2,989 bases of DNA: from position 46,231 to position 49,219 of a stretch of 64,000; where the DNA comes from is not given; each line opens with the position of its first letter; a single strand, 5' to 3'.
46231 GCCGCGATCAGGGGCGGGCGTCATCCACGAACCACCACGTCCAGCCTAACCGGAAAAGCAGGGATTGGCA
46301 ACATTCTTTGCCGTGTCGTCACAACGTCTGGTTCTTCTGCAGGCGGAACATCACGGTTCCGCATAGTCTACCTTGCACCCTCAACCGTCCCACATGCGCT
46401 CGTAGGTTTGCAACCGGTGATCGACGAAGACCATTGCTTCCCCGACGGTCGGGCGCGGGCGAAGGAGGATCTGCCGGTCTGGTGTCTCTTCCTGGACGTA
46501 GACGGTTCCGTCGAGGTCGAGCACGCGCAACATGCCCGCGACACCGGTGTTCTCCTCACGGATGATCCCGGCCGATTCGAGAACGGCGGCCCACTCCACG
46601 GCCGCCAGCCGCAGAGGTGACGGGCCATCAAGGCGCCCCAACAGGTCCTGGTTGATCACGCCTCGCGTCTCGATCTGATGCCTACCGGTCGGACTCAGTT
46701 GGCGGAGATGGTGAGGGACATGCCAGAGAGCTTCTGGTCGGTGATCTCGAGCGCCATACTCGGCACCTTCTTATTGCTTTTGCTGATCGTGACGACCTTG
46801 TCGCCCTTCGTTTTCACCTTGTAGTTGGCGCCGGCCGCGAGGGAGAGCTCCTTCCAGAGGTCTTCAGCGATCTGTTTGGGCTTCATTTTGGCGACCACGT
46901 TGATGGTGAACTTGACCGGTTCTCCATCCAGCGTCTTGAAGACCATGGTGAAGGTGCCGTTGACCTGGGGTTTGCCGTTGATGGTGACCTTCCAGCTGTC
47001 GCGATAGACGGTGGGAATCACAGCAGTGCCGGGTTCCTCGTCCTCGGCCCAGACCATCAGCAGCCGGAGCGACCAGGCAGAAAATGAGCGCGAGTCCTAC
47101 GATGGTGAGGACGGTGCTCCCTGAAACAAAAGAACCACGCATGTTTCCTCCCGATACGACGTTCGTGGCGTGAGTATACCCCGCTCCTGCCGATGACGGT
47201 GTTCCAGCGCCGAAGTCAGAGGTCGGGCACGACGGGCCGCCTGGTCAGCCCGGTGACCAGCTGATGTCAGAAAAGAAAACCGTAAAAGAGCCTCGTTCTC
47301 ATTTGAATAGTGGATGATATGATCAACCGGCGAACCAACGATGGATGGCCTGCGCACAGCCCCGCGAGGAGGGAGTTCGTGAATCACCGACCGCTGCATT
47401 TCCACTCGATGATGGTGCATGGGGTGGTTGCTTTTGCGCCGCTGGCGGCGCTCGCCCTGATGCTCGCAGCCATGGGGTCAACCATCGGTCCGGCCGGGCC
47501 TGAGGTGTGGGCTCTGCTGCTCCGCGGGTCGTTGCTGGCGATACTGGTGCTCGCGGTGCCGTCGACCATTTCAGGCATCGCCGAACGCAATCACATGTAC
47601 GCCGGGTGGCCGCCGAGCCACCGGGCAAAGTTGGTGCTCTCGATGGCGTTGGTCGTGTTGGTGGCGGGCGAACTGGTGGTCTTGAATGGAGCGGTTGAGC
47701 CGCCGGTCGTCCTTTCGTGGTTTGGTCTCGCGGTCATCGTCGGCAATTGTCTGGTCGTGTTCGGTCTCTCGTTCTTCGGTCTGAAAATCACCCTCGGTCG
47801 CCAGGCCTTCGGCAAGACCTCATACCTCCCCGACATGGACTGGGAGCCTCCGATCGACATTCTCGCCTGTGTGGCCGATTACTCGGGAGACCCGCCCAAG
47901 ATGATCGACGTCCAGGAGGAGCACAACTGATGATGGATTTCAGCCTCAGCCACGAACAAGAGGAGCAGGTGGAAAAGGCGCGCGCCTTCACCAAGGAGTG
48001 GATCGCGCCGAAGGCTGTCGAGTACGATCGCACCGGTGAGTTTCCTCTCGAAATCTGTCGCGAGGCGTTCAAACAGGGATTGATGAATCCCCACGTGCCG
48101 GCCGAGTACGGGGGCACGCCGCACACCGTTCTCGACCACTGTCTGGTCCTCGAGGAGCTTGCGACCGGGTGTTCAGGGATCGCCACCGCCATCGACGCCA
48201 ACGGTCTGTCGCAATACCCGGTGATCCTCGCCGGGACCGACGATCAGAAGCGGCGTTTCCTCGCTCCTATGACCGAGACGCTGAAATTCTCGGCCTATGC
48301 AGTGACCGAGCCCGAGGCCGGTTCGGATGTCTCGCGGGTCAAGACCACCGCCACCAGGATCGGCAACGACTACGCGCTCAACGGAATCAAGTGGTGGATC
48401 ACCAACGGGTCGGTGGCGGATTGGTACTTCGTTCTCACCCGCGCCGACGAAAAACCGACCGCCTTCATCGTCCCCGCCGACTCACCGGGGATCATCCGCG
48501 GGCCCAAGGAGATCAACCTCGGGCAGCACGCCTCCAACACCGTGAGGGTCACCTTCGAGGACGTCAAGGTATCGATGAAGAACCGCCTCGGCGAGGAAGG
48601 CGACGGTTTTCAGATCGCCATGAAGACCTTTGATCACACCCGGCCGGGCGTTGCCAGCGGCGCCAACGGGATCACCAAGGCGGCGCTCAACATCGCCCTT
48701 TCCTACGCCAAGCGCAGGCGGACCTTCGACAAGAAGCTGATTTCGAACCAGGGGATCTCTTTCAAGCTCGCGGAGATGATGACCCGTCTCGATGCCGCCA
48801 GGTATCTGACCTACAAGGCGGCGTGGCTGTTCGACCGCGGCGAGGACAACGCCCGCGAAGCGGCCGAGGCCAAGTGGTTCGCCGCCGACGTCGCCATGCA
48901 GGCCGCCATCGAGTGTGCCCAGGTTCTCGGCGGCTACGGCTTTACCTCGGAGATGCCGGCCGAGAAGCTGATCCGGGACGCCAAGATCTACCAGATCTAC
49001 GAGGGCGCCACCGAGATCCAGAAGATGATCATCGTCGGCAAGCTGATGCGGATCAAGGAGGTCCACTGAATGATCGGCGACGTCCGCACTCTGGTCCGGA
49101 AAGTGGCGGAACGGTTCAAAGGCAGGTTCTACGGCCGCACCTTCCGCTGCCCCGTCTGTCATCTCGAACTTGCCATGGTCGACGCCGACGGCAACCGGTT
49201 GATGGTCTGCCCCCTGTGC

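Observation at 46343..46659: Candidate selenoprotein: small ORF ending ...WDG-UGA-GC... with a SECIS-like hairpin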

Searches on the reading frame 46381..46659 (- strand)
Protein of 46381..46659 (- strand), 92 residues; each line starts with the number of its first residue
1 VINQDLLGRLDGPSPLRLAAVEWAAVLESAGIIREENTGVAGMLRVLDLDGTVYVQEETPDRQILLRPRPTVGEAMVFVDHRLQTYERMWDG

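Call 3: search_protein_families(library=pfam, proteins=[window:46381-46659:-], max_evalue=1)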
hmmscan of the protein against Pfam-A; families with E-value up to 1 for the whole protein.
window:46381-46659:- (92 aa): 0 families

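Call 7: find_homologous_proteins(query=window:46381-46659:-)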
Query window:46381-46659:- (92 aa): 20 proteins with E <= 0.001 among 30 candidates.
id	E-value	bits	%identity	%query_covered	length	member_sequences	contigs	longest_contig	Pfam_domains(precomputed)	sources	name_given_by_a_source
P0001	2.1e-53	196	99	100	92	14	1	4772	-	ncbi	-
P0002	2.7e-45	170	87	100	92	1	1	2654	-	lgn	-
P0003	2.6e-44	167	86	100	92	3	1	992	-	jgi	-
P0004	3.3e-44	167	86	100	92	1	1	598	-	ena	-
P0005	2.1e-43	164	85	100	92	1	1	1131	-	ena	-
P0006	5.5e-43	163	83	100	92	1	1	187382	-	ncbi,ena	-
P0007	3.7e-41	157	82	100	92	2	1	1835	-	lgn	-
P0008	4.3e-41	157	85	93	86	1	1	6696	-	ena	-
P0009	4.4e-39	150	80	100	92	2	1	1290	-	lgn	-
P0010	5.3e-36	140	88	87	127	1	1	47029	-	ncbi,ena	-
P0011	9.6e-34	133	71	100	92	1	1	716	-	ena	-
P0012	2.4e-32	129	67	100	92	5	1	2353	-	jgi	-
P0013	3.5e-28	115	60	100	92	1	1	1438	-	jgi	-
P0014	1.5e-27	113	64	90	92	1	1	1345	-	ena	-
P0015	2.6e-27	113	66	90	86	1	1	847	-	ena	-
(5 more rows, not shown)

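Call 10: find_related_loci(query=A2, collection=genome_contigs, flank=3000)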
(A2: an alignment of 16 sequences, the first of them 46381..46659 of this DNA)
Query A2 (92 aa) in genome_contigs; peptide patterns used: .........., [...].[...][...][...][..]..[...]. (x = any residue, [..] = any of these).
188 stretches matched a pattern; 126 encode a relative of the query (tblastn E <= 1e-3); the best 80 are kept; 80 distinct loci.
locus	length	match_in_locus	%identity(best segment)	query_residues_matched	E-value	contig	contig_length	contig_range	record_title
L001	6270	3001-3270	83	3-92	7e-48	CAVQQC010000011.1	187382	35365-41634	MAG: Candidatus Sulfomarinibacteraceae bacterium isolate MFD09964.bin.2.69 genome assembly, contig: contig_23336, whole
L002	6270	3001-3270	87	3-92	4e-43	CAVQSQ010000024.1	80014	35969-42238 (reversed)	MAG: Candidatus Sulfomarinibacteraceae bacterium isolate MFD09964.bin.2.219 genome assembly, contig: contig_46562, whole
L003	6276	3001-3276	70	1-92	7e-40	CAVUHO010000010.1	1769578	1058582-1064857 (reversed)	MAG: Candidatus Sulfomarinibacteraceae bacterium isolate MFD04716.bin.1.4 genome assembly, contig: contig_6143, whole ge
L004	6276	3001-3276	68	1-92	6e-38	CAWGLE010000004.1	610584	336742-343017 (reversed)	MAG: Candidatus Sulfomarinibacteraceae bacterium isolate MFD09779.bin.1.280 genome assembly, contig: contig_16312, whole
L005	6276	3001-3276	60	1-92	4e-30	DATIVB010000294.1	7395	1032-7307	MAG TPA_asm: Chondromyces sp. isolate SMAG_U15996 k141_156238, whole genome shotgun sequence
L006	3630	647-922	59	1-92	2e-27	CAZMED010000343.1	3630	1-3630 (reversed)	MAG TPA_asm: uncultured Thermoanaerobaculia bacterium isolate binchicken_co176_97 genome assembly, contig: NODE_30472_le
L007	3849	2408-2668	55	6-92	2e-25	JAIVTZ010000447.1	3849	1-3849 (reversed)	MAG: Deltaproteobacteria bacterium isolate HYP3_US_05_8 NODE_3414_length_3849_cov_0.715744, whole genome shotgun sequenc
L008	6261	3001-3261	53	6-92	3e-24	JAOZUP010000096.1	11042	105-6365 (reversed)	MAG: Thermoanaerobaculales bacterium isolate GMC8.metabat2.114 GMC8_5619_length_11042_cov_9.998544, whole genome shotgun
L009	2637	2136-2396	52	6-92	2e-23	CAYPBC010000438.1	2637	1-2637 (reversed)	MAG TPA_asm: uncultured Thermoanaerobaculia bacterium isolate SRP155585_co2_221 genome assembly, contig: NODE_52964_leng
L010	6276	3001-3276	42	1-92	4e-20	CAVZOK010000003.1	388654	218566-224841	MAG: Candidatus Sulfomarinibacteraceae bacterium isolate MFD03804.bin.2.114 genome assembly, contig: contig_13647, whole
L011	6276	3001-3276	45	1-92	2e-19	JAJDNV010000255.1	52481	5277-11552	MAG: Acidobacteria bacterium isolate ALSabin.176 k141_2243186, whole genome shotgun sequence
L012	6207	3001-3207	51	24-92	2e-19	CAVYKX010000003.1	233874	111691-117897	MAG: Candidatus Sulfomarinibacteraceae bacterium isolate MFD03804.bin.2.5 genome assembly, contig: contig_21620, whole g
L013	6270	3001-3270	46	3-92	3e-19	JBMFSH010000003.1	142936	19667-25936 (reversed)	MAG: Acidobacteriota bacterium isolate KM4345-20 NODE_3_length_142936_cov_10.307828, whole genome shotgun sequence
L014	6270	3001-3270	46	3-92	3e-19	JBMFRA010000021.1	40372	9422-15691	MAG: Acidobacteriota bacterium isolate KM4344-29 NODE_485_length_40372_cov_9.689114, whole genome shotgun sequence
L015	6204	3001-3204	50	25-92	3e-18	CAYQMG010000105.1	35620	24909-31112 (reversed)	MAG TPA_asm: uncultured Gammaproteobacteria bacterium isolate binchicken_co219_296 genome assembly, contig: k141_1520373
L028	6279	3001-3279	37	1-92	7e-16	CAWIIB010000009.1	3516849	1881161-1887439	MAG: uncultured Acidobacteriota bacterium isolate MFD03804.bin.1.167 genome assembly, contig: contig_9384, whole genome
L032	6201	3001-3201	48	26-92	8e-15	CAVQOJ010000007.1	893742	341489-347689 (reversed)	MAG: uncultured Holophagae bacterium isolate MFD09964.bin.1.228 genome assembly, contig: contig_28740, whole genome shot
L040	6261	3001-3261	39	6-92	9e-14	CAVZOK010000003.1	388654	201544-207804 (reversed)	MAG: Candidatus Sulfomarinibacteraceae bacterium isolate MFD03804.bin.2.114 genome assembly, contig: contig_13647, whole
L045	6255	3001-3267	36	4-92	9e-13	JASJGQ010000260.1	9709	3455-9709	MAG: Acidobacteriota bacterium isolate ChS5.bin.55 ChesSed_k141_248262, whole genome shotgun sequence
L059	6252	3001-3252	36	9-92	2e-10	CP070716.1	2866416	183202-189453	MAG: Gemmatimonadota bacterium isolate bin486 chromosome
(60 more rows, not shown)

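Call 11: find_related_loci(query=A2, collection=metagenome_contigs, flank=2000)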
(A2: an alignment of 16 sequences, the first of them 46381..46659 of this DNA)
Query A2 (92 aa) in metagenome_contigs; peptide patterns used: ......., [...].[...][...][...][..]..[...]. (x = any residue, [..] = any of these).
353 stretches matched a pattern; 252 encode a relative of the query (tblastn E <= 1e-3); the best 80 are kept; 80 distinct loci.
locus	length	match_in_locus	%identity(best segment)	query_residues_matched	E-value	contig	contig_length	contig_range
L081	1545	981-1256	98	1-92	4e-59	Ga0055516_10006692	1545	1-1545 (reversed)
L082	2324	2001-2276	80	1-92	7e-47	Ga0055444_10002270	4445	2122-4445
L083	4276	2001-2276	80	1-92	7e-47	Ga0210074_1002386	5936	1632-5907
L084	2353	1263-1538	67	1-92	3e-38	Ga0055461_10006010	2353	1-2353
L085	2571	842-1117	66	1-92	9e-38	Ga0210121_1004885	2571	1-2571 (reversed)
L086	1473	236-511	63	1-92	2e-34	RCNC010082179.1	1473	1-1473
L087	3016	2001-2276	58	1-92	2e-32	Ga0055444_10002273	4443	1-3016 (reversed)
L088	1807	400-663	59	5-92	1e-31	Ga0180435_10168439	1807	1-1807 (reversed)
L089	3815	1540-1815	59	1-92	3e-31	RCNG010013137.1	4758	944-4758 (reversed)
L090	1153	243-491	60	10-92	1e-30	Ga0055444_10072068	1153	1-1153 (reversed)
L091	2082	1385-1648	56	5-92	1e-26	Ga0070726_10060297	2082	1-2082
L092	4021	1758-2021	57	5-92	3e-26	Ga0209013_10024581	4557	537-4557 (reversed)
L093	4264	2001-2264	55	5-92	6e-26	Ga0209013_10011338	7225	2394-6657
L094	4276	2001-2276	55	2-92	7e-26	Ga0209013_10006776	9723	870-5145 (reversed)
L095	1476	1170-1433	52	5-92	3e-25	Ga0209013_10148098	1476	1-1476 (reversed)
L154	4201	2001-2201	48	26-92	5e-15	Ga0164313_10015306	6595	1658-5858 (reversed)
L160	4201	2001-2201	46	26-92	8e-15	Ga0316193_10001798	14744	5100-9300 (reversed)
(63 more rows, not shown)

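Call 14: search_protein_families(library=ncbifam, proteins=[L010:3001-3303:+, L059:2950-3282:+], max_evalue=1)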
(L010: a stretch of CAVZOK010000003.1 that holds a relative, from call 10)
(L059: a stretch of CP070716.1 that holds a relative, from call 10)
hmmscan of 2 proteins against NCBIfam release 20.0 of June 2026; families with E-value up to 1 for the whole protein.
L010:3001-3303:+ (101 aa): 0 families

L059:2950-3282:+ (110 aa): 0 families

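Call 34: search_protein_families(library=pfam, proteins=[L160:2-1900:+, L094:2565-3770:+, L007:1531-2265:-, L004:4834-5955:+, L008:404-1093:+, L028:3-1187:+, L045:406-1011:+, L089:926-1501:+, L154:3610-4095:+, L010:3307-3660:+], max_evalue=0.0001)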
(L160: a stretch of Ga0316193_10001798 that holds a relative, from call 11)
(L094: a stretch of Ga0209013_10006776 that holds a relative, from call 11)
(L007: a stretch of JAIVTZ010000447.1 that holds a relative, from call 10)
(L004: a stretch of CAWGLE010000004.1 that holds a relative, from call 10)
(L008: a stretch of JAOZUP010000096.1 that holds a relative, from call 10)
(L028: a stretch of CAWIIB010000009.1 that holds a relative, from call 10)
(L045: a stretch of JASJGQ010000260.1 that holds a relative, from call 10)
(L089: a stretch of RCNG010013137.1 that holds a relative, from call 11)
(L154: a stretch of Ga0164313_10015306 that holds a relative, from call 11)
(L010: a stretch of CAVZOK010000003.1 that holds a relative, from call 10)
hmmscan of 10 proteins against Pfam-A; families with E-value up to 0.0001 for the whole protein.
L160:2-1900:+ (633 aa): 16 families
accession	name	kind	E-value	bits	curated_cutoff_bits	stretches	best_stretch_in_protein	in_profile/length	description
PF00724.26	Oxidored_FMN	-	1.1e-56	193.1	27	1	1-319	15-342/342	NADH:flavin oxidoreductase / NADH oxidase family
PF07992.20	Pyr_redox_2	-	5.4e-30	105.3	26.1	1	365-597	3-251/291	Pyridine nucleotide-disulphide oxidoreductase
PF00070.33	Pyr_redox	-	1.2e-17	64.6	22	2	485-554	1-70/82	Pyridine nucleotide-disulphide oxidoreductase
PF13450.12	NAD_binding_8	-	6.8e-12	45.9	21.9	1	367-400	1-34/68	NAD(P)-binding Rossmann-like domain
PF12831.13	FAD_oxidored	-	1.9e-10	41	27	1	365-408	2-45/416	FAD dependent oxidoreductase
PF01266.30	DAO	-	7.1e-10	39.4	27.9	0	365-401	2-39/353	FAD dependent oxidoreductase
PF13738.12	Pyr_redox_3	-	8.5e-10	38.8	30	0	449-582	127-269/305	Pyridine nucleotide-disulphide oxidoreductase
PF03486.20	HI0933_like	-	2.3e-09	37.5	50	1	365-405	3-43/244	HI0933-like protein Rossmann domain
PF01134.28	GIDA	-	7.6e-08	32.3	22.1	1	365-393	2-30/391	Glucose inhibited division protein A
PF01262.27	AlaDh_PNT_C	-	7.9e-08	32.4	23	0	365-396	31-62/214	Alanine dehydrogenase/PNT, C-terminal domain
PF00890.30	FAD_binding_2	-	9.5e-08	32.1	20.4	1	366-404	3-41/414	FAD binding domain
PF01494.25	FAD_binding_3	-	2.8e-07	30.5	22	0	366-396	5-35/349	FAD binding domain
PF01946.23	Thi4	-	2.1e-05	24.3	26.2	1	365-424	20-80/235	Thi4 family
PF13241.12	NAD_binding_7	-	3.1e-05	24.9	22.1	0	483-602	7-94/104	Putative NAD(P)-binding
PF02737.24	3HCDH_N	-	8.1e-05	23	22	0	486-528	2-44/180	3-hydroxyacyl-CoA dehydrogenase, NAD binding domain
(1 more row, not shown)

L094:2565-3770:+ (402 aa): 2 families
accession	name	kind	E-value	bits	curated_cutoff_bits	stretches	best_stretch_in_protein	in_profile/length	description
PF00006.31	ATP-synt_ab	-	1.8e-24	87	29.5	1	143-346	4-211/213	ATP synthase alpha/beta family, nucleotide-binding domain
PF13481.12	AAA_25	-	3.3e-06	27.3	27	1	141-263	20-165/195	AAA domain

L007:1531-2265:- (244 aa): 0 families

L004:4834-5955:+ (374 aa): 2 families
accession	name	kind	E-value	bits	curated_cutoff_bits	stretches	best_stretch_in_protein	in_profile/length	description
PF19288.4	CofH_C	-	4.3e-17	62.5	27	1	253-370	3-122/125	CofH/MqnC C-terminal region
PF04055.27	Radical_SAM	-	2e-16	61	29.5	1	70-241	2-163/166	Radical SAM superfamily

L008:404-1093:+ (230 aa): 0 families

L028:3-1187:+ (395 aa): 6 families
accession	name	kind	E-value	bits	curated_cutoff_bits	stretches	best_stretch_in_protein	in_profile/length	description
PF00158.32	Sigma54_activat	-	8.5e-67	224.5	20.2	1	97-264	1-168/168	Sigma-54 interaction domain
PF25601.1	AAA_lid_14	-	1e-26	93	27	1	269-344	1-76/87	AAA+ ATPase lid domain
PF14532.12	Sigma54_activ_2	-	6.5e-20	72.2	25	1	98-268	1-138/138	Sigma-54 interaction domain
PF00072.30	Response_reg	-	1.7e-16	60.8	30.2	1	2-70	42-110/111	Response regulator receiver domain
PF02954.25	HTH_8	-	1.2e-13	51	22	1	355-395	1-41/42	Bacterial regulatory protein, Fis family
PF07728.20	AAA_5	-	5.2e-06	26.9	22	1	121-239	2-123/139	AAA domain (dynein-related subfamily)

L045:406-1011:+ (202 aa): 1 family
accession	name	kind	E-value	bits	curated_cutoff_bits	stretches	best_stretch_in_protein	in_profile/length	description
PF00027.35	cNMP_binding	-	2.7e-15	56.5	27.5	1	77-163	2-88/89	Cyclic nucleotide-binding domain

L089:926-1501:+ (192 aa): 0 families

L154:3610-4095:+ (162 aa): 1 family
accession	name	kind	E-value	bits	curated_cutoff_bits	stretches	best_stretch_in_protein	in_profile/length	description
PF00582.32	Usp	-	9.8e-23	81.7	24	1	21-162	4-141/141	Universal stress protein family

L010:3307-3660:+ (118 aa): 0 families

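Call 47: search_protein_families(library=pfam, proteins=[L010:3371-4618:+, L010:2-961:+, L040:3298-4317:+, L040:4399-5223:+, L040:2260-2802:+, L040:469-1875:-, L010:4714-5322:+, L010:5731-6177:+, L010:4648-5232:-], max_evalue=0.0001)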
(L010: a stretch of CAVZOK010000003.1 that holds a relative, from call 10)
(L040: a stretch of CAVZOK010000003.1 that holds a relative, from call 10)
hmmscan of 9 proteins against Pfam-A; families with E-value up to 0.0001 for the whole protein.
L010:3371-4618:+ (416 aa): 1 family
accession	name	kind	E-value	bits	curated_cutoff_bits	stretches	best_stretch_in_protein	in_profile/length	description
PF00155.27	Aminotran_1_2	-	3.7e-38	132.1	19.7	1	71-406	38-359/361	Aminotransferase class I and II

L010:2-961:+ (320 aa): 2 families
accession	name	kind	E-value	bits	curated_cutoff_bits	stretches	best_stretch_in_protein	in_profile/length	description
PF00483.29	NTP_transferase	-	1.3e-21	77.8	21.2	1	18-295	3-235/245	Nucleotidyl transferase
PF12804.13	NTP_transf_3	-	1.4e-05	25.8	27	1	17-146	1-112/160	MobA-like NTP transferase domain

L040:3298-4317:+ (340 aa): 1 family
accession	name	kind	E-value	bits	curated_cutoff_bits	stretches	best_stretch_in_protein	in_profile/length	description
PF11449.14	ArsP_2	-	3e-32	112.6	32.5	1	11-313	15-333/359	Putative, 10TM heavy-metal exporter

L040:4399-5223:+ (275 aa): 1 family
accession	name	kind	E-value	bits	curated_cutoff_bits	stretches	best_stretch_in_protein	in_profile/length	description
PF13230.11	GATase_4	-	1.2e-61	208.5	23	1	10-274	1-254/272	Glutamine amidotransferases class-II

L040:2260-2802:+ (181 aa): 1 family
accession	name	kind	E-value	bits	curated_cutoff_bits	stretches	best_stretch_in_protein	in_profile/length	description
PF00027.35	cNMP_binding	-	1.2e-16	60.8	27.5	1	56-142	2-88/89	Cyclic nucleotide-binding domain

L040:469-1875:- (468 aa): 10 families
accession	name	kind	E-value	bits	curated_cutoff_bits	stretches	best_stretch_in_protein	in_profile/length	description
PF00158.32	Sigma54_activat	-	1.3e-65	220.6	20.2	1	150-316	1-167/168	Sigma-54 interaction domain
PF25601.1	AAA_lid_14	-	6.7e-23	80.8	27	1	322-404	1-83/87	AAA+ ATPase lid domain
PF14532.12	Sigma54_activ_2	-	2.2e-15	57.5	25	1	160-321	10-138/138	Sigma-54 interaction domain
PF02954.25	HTH_8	-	4.5e-12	45.9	22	1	409-449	1-41/42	Bacterial regulatory protein, Fis family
PF08448.16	PAS_4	-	1.8e-10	41.5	23.1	1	27-133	2-107/110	PAS fold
PF13426.13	PAS_9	-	5.2e-10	40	27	1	41-131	12-101/103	PAS domain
PF07728.20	AAA_5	-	4e-08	33.8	22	1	174-292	2-123/139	AAA domain (dynein-related subfamily)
PF00989.32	PAS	-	5.7e-08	33.2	22.6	1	21-130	2-112/113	PAS fold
PF13188.13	PAS_8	-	3.6e-05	23.9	21.8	0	20-67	1-45/65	PAS domain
PF01078.27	Mg_chelatase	-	7.6e-05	22.6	20.3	0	229-264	93-127/207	Magnesium chelatase, subunit ChlI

L010:4714-5322:+ (203 aa): 1 family
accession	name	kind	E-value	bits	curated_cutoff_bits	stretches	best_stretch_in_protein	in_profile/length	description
PF08821.16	CGGC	-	1.1e-30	106.4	27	1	61-164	1-106/106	CGGC domain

L010:5731-6177:+ (149 aa): 3 families
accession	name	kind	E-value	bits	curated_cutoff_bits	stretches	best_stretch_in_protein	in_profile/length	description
PF00578.27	AhpC-TSA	-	4e-20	72.4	26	1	1-86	45-123/124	AhpC/TSA family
PF08534.16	Redoxin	-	7.9e-10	39.1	26.6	1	7-94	53-138/148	Redoxin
PF10417.14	1-cysPrx_C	-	7.7e-07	29.4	21.1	1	107-133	1-29/41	C-terminal domain of 1-Cys peroxiredoxin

L010:4648-5232:- (194 aa): 0 families

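Call 68: search_protein_families(library=ncbifam, proteins=[L011:1016-2968:+, L011:3325-3810:+, L032:753-2894:+], max_evalue=0.00001)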
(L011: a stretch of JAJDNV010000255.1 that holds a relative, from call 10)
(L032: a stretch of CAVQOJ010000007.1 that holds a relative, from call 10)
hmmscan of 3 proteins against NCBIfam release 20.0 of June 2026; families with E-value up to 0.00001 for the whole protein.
L011:1016-2968:+ (651 aa): 56 families (the best 25 are shown)
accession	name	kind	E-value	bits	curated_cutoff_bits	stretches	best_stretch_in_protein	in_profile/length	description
TIGR03997.1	mycofact_OYE_2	equivalog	5.2e-144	481.1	793.15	1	6-634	3-639/645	mycofactocin system FadH/OYE family oxidoreductase 2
NF041087.1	bile_acid_BaiCD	equivalog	1.4e-127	426.5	825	1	5-634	4-636/642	bile acid Fe-S flavoenzyme BaiCD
NF045599.1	bili_reduct_long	exception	3.5e-107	359.2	750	1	7-636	3-637/641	bilirubin reductase, long form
TIGR03996.1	mycofact_OYE_1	hypoth_equivalog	5.3e-72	243.2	627.9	1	12-633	9-629/633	mycofactocin system FadH/OYE family oxidoreductase 1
NF010047.0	PRK13523.1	equivalog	3.1e-61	207.3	431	1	2-339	2-329/339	NADPH dehydrogenase NamA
NF006101.0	PRK08255.1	equivalog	1.8e-50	171.9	1078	1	5-327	399-727/768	bifunctional salicylyl-CoA 5-hydroxylase/oxidoreductase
NF045592.1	bili_reduct_N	equivalog_domain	1.2e-49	169.4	425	1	6-363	3-363/363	bilirubin reductase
NF007899.0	PRK10605.1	subfamily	1.7e-34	119.7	403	1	3-332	4-339/365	N-ethylmaleimide reductase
TIGR01350.1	lipoamide_DH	equivalog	8.3e-24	84.1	408.8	1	460-613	128-282/461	dihydrolipoyl dehydrogenase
NF004943.0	PRK06292.2-1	equivalog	7.1e-20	71.2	432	1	465-614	133-283/456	dihydrolipoyl dehydrogenase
TIGR02053.1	MerA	equivalog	4.2e-19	68.9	454.45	1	463-616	129-284/465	mercury(II) reductase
NF004947.0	PRK06292.2-5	equivalog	9e-16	57.8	592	1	460-618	128-288/474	dihydrolipoyl dehydrogenase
NF004992.0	PRK06370.1-4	equivalog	8.9e-15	54.1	629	1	460-618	129-288/459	FAD-containing oxidoreductase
NF003437.0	PRK04965.1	equivalog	6.6e-14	51.7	392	1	460-604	96-244/378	NADH:flavorubredoxin reductase NorW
NF040477.1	chlor_oxi_RclA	equivalog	8e-14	51.1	740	1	459-630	115-283/441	reactive chlorine resistance oxidoreductase RclA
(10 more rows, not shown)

L011:3325-3810:+ (162 aa): 0 families

L032:753-2894:+ (714 aa): 49 families (the best 25 are shown)
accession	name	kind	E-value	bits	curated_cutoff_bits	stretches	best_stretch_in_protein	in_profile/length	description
TIGR03997.1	mycofact_OYE_2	equivalog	4.9e-139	464.6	793.15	1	71-701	2-640/645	mycofactocin system FadH/OYE family oxidoreductase 2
NF041087.1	bile_acid_BaiCD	equivalog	9.9e-125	417.1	825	1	70-702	3-638/642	bile acid Fe-S flavoenzyme BaiCD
NF045599.1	bili_reduct_long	exception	1.4e-104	350.6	750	1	72-700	2-635/641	bilirubin reductase, long form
TIGR03996.1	mycofact_OYE_1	hypoth_equivalog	1.3e-72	245.3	627.9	1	80-702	11-632/633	mycofactocin system FadH/OYE family oxidoreductase 1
NF010047.0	PRK13523.1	equivalog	1.5e-55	188.5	431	1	69-394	3-319/339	NADPH dehydrogenase NamA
NF006101.0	PRK08255.1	equivalog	2.1e-51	174.9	1078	1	68-394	396-729/768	bifunctional salicylyl-CoA 5-hydroxylase/oxidoreductase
NF045592.1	bili_reduct_N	equivalog_domain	8.9e-47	160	425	1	70-428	1-363/363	bilirubin reductase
NF007899.0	PRK10605.1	subfamily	7.2e-32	111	403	1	69-398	4-340/365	N-ethylmaleimide reductase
TIGR01350.1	lipoamide_DH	equivalog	8.1e-19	67.7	408.8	1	526-666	128-270/461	dihydrolipoyl dehydrogenase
NF004943.0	PRK06292.2-1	equivalog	2.1e-18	66.3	432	1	527-670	129-275/456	dihydrolipoyl dehydrogenase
TIGR02053.1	MerA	equivalog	2.4e-18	66.4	454.45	1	528-678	127-280/465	mercury(II) reductase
NF004991.0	PRK06370.1-3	subfamily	2.2e-14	52.9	620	1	528-664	163-301/509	FAD-containing oxidoreductase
NF004939.0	PRK06292.1-1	equivalog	2.1e-13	49.8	435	1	522-665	127-272/476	dihydrolipoyl dehydrogenase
NF004776.0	PRK06116.1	equivalog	1.1e-11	44.5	480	1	527-665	129-265/450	glutathione-disulfide reductase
NF004947.0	PRK06292.2-5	equivalog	1.5e-11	43.9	592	1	527-666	129-271/474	dihydrolipoyl dehydrogenase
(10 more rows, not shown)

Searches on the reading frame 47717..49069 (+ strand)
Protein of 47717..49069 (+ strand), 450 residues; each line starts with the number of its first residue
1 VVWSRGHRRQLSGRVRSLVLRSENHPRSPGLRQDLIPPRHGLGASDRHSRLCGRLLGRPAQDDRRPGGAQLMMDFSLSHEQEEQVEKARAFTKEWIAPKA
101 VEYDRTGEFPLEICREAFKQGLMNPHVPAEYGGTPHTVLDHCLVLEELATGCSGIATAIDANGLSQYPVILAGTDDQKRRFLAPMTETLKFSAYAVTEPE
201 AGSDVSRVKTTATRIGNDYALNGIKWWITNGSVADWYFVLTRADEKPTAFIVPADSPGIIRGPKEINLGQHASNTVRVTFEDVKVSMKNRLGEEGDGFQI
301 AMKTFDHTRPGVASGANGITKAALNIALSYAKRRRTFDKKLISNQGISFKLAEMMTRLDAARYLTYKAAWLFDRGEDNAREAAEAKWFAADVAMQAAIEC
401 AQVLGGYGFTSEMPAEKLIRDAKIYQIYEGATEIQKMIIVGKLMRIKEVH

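Call 20: search_protein_families(library=pfam, proteins=[window:47717-49069:+], max_evalue=0.001)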
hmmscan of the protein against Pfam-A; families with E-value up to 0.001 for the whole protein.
window:47717-49069:+ (450 aa): 4 families
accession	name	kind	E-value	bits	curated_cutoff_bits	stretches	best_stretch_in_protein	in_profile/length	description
PF00441.29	Acyl-CoA_dh_1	-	3.3e-46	157.6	22.4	1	295-440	1-146/150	Acyl-CoA dehydrogenase, C-terminal domain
PF02771.21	Acyl-CoA_dh_N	-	3.6e-27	95.4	22.9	1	79-186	2-110/113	Acyl-CoA dehydrogenase, N-terminal domain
PF02770.24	Acyl-CoA_dh_M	-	3.5e-22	78.8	33.3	1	193-283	1-97/97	Acyl-CoA dehydrogenase, middle domain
PF08028.16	Acyl-CoA_dh_2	-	3.8e-16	60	22.7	1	314-431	5-132/134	Acyl-CoA dehydrogenase, C-terminal domain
